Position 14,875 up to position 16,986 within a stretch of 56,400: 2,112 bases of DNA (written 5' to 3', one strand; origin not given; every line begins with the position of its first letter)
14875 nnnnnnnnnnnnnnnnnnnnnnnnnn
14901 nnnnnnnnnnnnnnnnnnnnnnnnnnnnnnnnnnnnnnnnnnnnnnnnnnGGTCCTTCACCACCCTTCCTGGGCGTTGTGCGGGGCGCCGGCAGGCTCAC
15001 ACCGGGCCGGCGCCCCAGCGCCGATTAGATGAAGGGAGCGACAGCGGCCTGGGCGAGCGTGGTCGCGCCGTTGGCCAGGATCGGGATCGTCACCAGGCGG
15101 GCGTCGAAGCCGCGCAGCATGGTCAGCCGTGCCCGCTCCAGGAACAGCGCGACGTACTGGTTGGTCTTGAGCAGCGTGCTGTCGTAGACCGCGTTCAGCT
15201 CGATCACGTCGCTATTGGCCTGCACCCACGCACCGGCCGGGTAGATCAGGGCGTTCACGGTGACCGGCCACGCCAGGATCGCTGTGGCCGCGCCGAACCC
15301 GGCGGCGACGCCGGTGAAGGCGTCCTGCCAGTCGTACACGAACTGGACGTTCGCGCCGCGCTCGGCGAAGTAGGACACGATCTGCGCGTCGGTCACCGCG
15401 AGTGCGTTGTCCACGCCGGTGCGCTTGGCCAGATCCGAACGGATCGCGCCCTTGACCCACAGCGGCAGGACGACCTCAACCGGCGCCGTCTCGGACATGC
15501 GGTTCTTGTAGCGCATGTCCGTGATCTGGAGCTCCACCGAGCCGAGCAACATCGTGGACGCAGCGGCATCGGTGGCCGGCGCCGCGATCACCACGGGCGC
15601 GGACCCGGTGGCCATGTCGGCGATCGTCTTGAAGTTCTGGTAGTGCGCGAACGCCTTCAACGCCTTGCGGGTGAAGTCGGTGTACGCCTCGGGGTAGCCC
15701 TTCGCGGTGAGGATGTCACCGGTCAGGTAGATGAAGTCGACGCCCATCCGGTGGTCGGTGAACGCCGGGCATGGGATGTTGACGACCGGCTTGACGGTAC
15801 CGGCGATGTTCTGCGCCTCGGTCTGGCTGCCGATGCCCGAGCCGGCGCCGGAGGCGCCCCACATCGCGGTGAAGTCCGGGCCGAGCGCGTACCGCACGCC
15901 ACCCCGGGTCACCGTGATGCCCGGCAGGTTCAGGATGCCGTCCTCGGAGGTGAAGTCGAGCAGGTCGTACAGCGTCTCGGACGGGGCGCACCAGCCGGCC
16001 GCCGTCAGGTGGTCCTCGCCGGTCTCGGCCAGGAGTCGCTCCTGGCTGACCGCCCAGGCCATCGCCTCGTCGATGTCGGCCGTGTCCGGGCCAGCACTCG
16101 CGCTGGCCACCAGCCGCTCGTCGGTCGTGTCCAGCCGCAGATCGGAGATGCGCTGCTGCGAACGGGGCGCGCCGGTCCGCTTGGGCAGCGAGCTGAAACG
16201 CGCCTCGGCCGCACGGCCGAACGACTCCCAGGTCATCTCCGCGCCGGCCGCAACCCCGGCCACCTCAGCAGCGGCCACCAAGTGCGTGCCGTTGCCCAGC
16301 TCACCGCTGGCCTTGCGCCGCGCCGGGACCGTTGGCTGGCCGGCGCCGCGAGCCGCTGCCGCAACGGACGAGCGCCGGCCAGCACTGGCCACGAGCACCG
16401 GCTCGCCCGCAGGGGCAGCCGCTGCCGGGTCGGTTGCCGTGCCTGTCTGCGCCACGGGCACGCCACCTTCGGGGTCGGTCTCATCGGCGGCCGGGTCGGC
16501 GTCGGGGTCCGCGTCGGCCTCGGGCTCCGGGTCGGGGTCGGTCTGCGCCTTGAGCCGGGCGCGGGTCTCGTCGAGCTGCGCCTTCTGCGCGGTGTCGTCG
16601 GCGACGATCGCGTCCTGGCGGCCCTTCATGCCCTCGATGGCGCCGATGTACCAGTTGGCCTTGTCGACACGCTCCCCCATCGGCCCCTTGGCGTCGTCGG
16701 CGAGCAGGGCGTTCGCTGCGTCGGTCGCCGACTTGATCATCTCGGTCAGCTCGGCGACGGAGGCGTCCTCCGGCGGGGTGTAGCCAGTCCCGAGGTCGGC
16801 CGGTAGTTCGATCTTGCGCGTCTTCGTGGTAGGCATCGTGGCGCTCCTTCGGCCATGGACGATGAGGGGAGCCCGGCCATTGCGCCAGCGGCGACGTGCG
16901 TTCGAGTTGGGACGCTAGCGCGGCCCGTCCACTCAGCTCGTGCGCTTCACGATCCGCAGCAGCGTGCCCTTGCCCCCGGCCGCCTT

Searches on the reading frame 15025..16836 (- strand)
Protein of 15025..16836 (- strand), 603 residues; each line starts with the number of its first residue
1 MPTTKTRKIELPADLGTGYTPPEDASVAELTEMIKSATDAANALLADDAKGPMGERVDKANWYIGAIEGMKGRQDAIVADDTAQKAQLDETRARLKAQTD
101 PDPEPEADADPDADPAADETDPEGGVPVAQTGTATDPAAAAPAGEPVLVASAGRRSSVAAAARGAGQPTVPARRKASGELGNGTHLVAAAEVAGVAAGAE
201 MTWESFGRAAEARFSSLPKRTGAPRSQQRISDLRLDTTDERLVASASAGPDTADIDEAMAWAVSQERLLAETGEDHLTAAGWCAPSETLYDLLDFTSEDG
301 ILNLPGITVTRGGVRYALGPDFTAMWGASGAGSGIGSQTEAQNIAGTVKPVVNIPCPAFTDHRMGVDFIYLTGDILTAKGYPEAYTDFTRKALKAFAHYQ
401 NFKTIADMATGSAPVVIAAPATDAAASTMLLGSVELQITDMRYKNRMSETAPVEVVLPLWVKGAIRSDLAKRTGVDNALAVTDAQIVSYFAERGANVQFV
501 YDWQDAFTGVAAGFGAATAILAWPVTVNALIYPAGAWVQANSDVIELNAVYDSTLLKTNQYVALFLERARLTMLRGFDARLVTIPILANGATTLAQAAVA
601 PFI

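Call 71: search_protein_families(library=ncbifam, proteins=[window:15025-16836:-], max_evalue=0.1)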
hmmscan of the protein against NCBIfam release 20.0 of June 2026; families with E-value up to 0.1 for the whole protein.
window:15025-16836:- (603 aa): 1 family
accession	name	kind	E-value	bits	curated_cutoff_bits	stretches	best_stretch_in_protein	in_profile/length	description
NF033847.1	MCP_Sipho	equivalog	7.4e-146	487.5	75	1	27-597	2-546/549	major capsid protein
